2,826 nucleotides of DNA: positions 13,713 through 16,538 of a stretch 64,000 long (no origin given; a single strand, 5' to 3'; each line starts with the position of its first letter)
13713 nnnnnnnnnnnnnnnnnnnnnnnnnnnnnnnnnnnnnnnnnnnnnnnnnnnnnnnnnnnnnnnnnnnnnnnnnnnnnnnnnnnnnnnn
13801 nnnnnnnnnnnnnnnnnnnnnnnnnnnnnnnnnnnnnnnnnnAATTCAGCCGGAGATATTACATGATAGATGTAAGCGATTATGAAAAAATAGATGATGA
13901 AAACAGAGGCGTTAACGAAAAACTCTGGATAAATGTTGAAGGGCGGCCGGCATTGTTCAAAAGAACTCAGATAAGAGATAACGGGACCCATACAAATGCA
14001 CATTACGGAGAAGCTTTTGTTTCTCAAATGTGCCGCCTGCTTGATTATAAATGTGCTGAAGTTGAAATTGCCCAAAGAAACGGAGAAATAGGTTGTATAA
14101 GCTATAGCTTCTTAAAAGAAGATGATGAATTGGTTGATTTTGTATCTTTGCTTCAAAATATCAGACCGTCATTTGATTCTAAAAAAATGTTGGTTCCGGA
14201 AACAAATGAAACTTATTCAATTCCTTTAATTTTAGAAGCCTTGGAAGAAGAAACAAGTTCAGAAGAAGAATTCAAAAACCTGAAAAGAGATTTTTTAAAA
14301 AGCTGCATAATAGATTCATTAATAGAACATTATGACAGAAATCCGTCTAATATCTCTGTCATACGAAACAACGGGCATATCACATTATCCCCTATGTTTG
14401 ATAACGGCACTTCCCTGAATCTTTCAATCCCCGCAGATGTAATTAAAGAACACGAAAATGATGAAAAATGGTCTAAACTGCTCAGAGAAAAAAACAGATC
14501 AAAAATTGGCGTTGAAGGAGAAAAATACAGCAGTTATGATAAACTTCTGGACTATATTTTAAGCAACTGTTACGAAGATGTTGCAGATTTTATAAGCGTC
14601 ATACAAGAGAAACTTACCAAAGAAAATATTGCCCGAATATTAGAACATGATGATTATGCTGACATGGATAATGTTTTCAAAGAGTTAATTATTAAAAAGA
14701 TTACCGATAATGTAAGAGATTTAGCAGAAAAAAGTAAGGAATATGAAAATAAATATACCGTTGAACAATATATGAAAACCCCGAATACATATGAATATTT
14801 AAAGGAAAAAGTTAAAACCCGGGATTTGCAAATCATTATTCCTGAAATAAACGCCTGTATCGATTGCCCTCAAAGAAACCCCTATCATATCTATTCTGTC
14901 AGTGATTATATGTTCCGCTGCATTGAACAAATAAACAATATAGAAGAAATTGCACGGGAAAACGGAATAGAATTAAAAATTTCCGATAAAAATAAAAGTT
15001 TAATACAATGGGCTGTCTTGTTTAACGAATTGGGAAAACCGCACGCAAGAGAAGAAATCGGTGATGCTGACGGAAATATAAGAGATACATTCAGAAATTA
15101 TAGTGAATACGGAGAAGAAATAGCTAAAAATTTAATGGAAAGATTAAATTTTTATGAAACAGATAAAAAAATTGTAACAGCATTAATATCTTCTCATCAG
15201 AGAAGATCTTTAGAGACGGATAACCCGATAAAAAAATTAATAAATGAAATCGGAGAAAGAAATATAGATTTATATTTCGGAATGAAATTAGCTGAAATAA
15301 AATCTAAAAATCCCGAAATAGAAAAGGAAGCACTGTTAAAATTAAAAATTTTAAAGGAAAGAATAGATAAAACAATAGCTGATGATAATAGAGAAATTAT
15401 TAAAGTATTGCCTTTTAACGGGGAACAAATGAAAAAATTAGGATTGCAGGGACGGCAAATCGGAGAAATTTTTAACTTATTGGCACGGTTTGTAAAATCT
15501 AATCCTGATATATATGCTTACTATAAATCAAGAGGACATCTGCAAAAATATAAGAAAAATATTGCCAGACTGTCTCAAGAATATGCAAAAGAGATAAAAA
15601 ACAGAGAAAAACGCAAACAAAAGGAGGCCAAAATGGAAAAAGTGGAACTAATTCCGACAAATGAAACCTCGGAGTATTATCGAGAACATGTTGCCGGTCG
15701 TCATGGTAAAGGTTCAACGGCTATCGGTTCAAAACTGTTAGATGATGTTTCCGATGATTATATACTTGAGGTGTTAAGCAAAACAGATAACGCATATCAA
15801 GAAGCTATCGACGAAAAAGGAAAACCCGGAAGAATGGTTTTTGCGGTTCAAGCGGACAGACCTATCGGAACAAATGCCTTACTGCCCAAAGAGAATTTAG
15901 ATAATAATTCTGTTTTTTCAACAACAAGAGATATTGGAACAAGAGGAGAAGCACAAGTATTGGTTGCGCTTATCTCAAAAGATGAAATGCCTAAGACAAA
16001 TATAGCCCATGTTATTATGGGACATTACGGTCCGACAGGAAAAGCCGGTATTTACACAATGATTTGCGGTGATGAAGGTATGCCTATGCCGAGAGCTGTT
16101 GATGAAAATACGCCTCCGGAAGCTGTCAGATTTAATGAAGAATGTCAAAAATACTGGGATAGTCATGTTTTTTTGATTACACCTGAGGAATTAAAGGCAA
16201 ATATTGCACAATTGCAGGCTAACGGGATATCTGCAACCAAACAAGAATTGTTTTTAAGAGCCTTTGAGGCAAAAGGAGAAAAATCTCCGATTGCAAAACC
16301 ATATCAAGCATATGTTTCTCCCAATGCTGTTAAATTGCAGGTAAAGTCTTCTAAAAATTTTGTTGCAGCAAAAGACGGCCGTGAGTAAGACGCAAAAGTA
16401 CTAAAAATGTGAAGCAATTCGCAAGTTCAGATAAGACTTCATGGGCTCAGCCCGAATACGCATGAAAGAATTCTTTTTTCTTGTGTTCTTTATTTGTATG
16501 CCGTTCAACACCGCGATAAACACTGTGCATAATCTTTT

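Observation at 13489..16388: Split HipS/HipT-like kinase whose kinase subunit is fused to a catalytically degenerate CCA-enzyme HD/tail module and an unknown 250-aa domain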

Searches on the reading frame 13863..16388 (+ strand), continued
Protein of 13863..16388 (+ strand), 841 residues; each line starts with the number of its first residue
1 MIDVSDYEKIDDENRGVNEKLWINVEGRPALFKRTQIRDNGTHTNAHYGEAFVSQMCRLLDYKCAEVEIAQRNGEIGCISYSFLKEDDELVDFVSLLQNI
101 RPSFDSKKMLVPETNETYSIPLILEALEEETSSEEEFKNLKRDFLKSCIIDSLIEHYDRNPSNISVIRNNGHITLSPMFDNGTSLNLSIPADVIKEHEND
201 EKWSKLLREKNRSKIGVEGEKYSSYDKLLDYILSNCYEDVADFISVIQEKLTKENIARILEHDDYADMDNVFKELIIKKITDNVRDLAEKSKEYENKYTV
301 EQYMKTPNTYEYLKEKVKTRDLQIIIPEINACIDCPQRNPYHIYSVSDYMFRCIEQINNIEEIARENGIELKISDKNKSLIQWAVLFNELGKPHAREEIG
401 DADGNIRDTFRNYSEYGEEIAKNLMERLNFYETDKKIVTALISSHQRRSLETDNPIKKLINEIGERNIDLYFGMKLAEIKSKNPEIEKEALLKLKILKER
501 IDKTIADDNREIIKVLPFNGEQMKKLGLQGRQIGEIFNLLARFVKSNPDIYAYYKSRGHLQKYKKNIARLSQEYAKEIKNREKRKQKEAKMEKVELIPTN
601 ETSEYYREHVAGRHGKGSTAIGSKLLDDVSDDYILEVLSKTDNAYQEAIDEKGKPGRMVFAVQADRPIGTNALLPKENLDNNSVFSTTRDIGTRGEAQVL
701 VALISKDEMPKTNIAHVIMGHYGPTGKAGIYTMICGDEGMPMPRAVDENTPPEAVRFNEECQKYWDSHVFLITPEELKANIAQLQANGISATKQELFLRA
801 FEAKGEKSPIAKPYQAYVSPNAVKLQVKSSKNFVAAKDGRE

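Call 47: predict_structure(alignment_id=A1)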
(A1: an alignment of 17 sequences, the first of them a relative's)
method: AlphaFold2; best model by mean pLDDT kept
length: 841 residues; sequences in the alignment: 17
mean_pLDDT: 74.7   pTM: 0.67
mean pLDDT of the five models: 74.7, 74.4, 73.3, 72.7, 70.1
residues with pLDDT >= 90: 380; 70-90: 205; 50-70: 34; < 50: 222
segments of 3 or more residues with pLDDT < 50: 593-739, 768-841
pLDDT, mean of each block of 10 residues (from residue 1): 91 74 91 86 87 94 92 92 90 92 91 88 93 94 96 88 90 85 76 85 85 89 92 95 97 96 91 93 95 95 94 97 97 91 93 97 93 92 97 92 85 93 95 94 84 87 91 96 90 93 88 86 84 91 91 86 89 91 77 43 30 26 29 34 35 33 29 37 40 34 44 40 37 43 57 71 56 36 35 38 29 27 26 32 30
secondary structure, 60 per line:
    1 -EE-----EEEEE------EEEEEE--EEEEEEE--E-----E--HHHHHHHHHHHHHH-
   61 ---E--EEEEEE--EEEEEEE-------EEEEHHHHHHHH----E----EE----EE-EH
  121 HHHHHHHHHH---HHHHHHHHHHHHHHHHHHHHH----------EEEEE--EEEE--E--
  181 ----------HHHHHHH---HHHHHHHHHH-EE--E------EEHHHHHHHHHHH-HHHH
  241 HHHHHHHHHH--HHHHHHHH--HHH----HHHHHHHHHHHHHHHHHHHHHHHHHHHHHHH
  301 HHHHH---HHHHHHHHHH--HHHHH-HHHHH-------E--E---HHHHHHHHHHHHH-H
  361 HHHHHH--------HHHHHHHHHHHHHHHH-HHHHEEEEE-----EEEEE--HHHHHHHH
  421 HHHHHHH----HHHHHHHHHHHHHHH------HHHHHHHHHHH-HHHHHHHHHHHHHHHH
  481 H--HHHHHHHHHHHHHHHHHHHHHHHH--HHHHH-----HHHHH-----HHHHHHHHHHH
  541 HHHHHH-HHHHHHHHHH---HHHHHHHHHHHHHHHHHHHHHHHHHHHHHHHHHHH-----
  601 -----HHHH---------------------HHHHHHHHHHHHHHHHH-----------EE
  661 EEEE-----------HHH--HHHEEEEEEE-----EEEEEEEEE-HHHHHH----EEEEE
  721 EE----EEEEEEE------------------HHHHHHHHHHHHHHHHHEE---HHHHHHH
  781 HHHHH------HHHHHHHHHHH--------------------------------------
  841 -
elements in order (helices of 4 or more, strands of 3 or more residues): E9-13 E20-25 E28-34 H46-59 E67-72 E75-81 E89-92 H93-100 H120-130 H134-154 E165-169 E172-175 H191-197 H201-210 H225-235 H237-250 H253-260 H270-305 H309-318 H321-325 H327-331 H346-358 H360-366 H375-390 H392-395 E396-400 E406-410 H413-427 H432-446 H453-463 H465-481 H484-507 H510-514 H520-524 H530-546 H548-557 H561-595 H606-609 H631-647 E659-664 E684-690 E696-704 H706-711 E716-722 E727-733 H752-768 H774-785 H792-802

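Call 53: fold_search(model_id=the predicted structure, library=pdb)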
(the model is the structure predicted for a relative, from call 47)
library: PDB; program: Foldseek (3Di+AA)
matches with E <= 10: 937; with E <= 0.001: 41
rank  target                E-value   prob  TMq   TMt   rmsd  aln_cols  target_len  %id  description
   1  3akk_A                1.7e-10  1.00  0.30  0.79   3.4       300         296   19  Crystal structure of A Helicobacter pylori proinflammatory kinase CtkA (released 2010-12-01)
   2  3akk_B                5.6e-10  1.00  0.30  0.81   3.2       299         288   19  Crystal structure of A Helicobacter pylori proinflammatory kinase CtkA (released 2010-12-01)
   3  3akk_C                5.8e-10  1.00  0.30  0.82   3.1       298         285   19  Crystal structure of A Helicobacter pylori proinflammatory kinase CtkA (released 2010-12-01)
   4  3akl_C                7.6e-10  1.00  0.29  0.81   3.2       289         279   19  Crystal structure of A Helicobacter pylori proinflammatory kinase CtkA (released 2010-12-01)
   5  3akl_A                9.1e-10  1.00  0.29  0.82   3.3       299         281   17  Crystal structure of A Helicobacter pylori proinflammatory kinase CtkA (released 2010-12-01)
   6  3akk_D                1.2e-09  1.00  0.30  0.81   3.2       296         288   19  Crystal structure of A Helicobacter pylori proinflammatory kinase CtkA (released 2010-12-01)
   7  3akj_A                1.2e-09  1.00  0.29  0.82   3.3       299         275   18  Crystal structure of A Helicobacter pylori proinflammatory kinase CtkA (released 2010-12-01)
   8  3tpv                  3.3e-06  1.00  0.24  0.46   6.2       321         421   13  Structure of pHipA bound to ADP (released 2012-10-03)
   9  3tpt_A                6.5e-06  1.00  0.24  0.45   5.5       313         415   15  Structure of HipA(D309Q) bound to ADP (released 2012-10-03)
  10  3dnv_A                6.5e-06  1.00  0.23  0.43   5.3       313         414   15  MDT Protein (released 2009-01-27)
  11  3dnt_B                1.0e-05  1.00  0.23  0.43   5.4       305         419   14  structures of MDT proteins (released 2009-01-27)
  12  4pu5                  1.2e-05  1.00  0.21  0.38   7.2       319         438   13  Shewanella oneidensis Toxin Antitoxin System Toxin Protein HipA Bound with AMPPNP and Mg (released 2014-08-06)
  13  3dnt_A                1.2e-05  1.00  0.24  0.45   5.3       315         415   14  structures of MDT proteins (released 2009-01-27)
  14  3hzi_A                1.3e-05  1.00  0.23  0.43   4.9       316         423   14  Structure of mdt protein (released 2009-07-28)
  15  2wiu_A                1.3e-05  1.00  0.24  0.43   5.4       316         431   14  Mercury-modified bacterial persistence regulator hipBA (released 2009-07-28)
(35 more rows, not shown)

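Call 75: find_related_loci(query=A1, collection=genome_contigs, flank=6000)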
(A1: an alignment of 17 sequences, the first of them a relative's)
Query A1 (841 aa) in genome_contigs; peptide patterns used: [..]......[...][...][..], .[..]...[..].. (x = any residue, [..] = any of these).
40 stretches matched a pattern; 4 encode a relative of the query (tblastn E <= 1e-3); 4 distinct loci.
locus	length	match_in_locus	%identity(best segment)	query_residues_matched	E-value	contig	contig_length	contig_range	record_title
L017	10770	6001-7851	52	1-621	0e+0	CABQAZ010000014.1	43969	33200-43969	MAG TPA_asm: uncultured Clostridium sp. isolate MGYG-HGUT-00421 genome assembly, contig: GUT_GENOME009639_14, whole geno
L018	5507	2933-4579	33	3-569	3e-84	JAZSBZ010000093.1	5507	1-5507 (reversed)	MAG: Candidatus Scatovivens sp. isolate T1900044923_TS20190389.MAGScoT_cleanbin_000019 SGB_3362_k141_1347027, whole geno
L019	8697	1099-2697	35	3-548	7e-83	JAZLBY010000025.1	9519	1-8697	MAG: Candidatus Scatovivens sp. isolate T1900045055_TC20190048.MAGScoT_cleanbin_000020 SGB_4547_k141_3056019, whole geno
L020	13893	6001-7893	31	3-627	2e-80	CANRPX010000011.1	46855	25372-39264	MAG: uncultured Clostridia bacterium isolate Lapin-018__bin43 genome assembly, contig: Lapin-018__NODE_614_length_46855_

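Call 98: find_related_loci(query=A1, collection=viral_contigs, flank=5000)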
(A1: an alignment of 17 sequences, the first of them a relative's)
Query A1 (841 aa) in viral_contigs; peptide patterns used: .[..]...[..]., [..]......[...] (x = any residue, [..] = any of these).
135 stretches matched a pattern; 4 encode a relative of the query (tblastn E <= 1e-3); 4 distinct loci.
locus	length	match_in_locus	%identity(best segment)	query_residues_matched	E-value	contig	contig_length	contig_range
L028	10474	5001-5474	28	26-186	5e-10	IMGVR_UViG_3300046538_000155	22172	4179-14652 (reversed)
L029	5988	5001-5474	28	26-186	5e-10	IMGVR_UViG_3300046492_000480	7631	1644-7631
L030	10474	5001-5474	25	31-195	2e-9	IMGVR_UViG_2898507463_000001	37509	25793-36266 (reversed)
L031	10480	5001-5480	26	25-186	4e-6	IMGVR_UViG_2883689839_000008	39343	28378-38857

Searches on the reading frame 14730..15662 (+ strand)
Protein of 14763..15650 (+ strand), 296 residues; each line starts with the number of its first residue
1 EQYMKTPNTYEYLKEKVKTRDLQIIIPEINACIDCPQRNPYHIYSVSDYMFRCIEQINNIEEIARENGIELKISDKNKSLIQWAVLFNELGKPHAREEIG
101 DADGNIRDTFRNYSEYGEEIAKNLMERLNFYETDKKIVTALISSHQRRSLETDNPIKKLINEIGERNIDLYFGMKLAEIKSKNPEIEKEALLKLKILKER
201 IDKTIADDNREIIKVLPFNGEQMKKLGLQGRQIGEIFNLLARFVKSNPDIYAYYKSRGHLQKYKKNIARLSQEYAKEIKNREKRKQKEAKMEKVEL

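Call 13: search_protein_families(library=pfam, proteins=[window:14763-15650:+], max_evalue=5)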
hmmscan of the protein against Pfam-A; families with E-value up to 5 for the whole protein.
window:14763-15650:+ (296 aa): 3 families
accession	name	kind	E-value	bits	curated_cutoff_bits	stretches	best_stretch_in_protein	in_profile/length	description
PF02192.22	PI3K_p85B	-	0.016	15.3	27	1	42-66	30-54/76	PI3-kinase family, p85-binding domain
PF24617.1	POF1B_HlH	-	0.21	12.5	27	1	171-202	2-36/84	POF1B helix-loop-helix domain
PF05884.17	ZYG-11_interact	-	0.24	11.3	25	1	96-163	20-86/295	Interactor of ZYG-11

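Call 62: search_solved_structures(query=A4, max_evalue=1, show_alignments=3)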
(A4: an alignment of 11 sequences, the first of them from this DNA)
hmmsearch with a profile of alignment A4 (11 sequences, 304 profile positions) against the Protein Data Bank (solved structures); distinct sequences matched with E-value up to 1: 5.
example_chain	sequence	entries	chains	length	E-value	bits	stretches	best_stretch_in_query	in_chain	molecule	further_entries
3wfo_A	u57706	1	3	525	3.5e-16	62.5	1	12-284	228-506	Poly A polymerase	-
3wfp_A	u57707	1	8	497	9.7e-15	57.8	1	12-157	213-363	Poly A polymerase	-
3wfq_E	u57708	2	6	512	1.1e-14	57.6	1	12-157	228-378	Poly A polymerase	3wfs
3wfr_E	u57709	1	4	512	1.1e-14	57.5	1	12-157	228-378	Poly A polymerase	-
8bjw_A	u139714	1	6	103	0.42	13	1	194-260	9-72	Protein C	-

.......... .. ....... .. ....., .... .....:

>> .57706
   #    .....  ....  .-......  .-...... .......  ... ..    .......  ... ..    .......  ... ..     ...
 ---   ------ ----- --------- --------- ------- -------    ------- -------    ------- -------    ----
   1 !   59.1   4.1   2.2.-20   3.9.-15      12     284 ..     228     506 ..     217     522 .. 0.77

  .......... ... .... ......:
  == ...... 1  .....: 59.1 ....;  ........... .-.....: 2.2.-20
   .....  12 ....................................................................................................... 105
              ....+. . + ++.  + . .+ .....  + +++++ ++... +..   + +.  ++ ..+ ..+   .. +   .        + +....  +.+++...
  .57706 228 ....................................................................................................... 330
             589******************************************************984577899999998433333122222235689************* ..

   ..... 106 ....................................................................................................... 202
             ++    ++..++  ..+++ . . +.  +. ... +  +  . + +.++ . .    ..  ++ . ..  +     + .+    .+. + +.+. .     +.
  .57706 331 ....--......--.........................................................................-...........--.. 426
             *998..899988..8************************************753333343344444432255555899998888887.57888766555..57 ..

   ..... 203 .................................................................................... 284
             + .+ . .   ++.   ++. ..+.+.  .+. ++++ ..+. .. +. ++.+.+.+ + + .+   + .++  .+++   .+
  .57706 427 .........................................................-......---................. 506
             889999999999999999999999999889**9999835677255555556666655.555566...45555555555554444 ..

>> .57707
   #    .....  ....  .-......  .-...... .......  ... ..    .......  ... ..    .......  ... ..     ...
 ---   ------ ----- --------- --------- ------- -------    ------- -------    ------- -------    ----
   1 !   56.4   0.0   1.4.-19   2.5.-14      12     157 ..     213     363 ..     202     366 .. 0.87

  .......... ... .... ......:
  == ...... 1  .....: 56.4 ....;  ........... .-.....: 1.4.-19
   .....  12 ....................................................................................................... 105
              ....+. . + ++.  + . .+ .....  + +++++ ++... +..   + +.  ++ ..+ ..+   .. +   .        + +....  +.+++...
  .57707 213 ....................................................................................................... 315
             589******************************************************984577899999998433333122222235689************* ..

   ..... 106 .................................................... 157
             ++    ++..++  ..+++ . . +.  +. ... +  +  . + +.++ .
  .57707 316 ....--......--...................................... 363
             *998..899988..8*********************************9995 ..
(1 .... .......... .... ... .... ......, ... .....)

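Call 63: search_protein_families(library=pfam, alignment_id=A4, max_evalue=1)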
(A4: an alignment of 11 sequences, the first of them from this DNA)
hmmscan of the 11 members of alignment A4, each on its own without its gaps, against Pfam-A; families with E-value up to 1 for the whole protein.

A. member 1, seq(311 aa): 3 families
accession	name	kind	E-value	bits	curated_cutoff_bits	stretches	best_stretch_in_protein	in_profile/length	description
PF02192.22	PI3K_p85B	-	0.016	15.4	27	1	53-77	30-54/76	PI3-kinase family, p85-binding domain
PF24617.1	POF1B_HlH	-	0.2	12.5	27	0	182-213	2-36/84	POF1B helix-loop-helix domain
PF05884.17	ZYG-11_interact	-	0.23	11.3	25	1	107-174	20-86/295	Interactor of ZYG-11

B. families by the number of members that match (of 11 scanned): 21 families
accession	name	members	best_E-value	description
PF01966.28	HD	4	2.2e-09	HD domain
PF05884.17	ZYG-11_interact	3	0.13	Interactor of ZYG-11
PF21408.2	MTR4-like_stalk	2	0.0051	Exosome RNA helicase MTR4-like, stalk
PF02192.22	PI3K_p85B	1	0.016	PI3-kinase family, p85-binding domain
PF19985.4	DUF6421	1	0.016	Family of unknown function (DUF6421)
PF24571.2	HEAT_SCC3-SA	1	0.025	Cohesin subunit SCC3/SA, HEAT-repeats domain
PF12717.13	Cnd1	1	0.028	non-SMC mitotic condensation complex subunit 1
PF14942.11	Muted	1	0.04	Organelle biogenesis, Muted-like protein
PF05677.18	DUF818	1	0.042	Chlamydia CHLPS protein (DUF818)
PF12965.13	DUF3854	1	0.052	Domain of unknown function (DUF3854)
PF13189.12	Cytidylate_kin2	1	0.056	Cytidylate kinase-like family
PF01492.22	Gemini_C4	1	0.064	Geminivirus C4 protein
PF00196.25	GerE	1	0.14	Bacterial regulatory proteins, luxR family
PF23438.1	DUF7123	1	0.16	Domain of unknown function (DUF7123)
PF24617.1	POF1B_HlH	1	0.2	POF1B helix-loop-helix domain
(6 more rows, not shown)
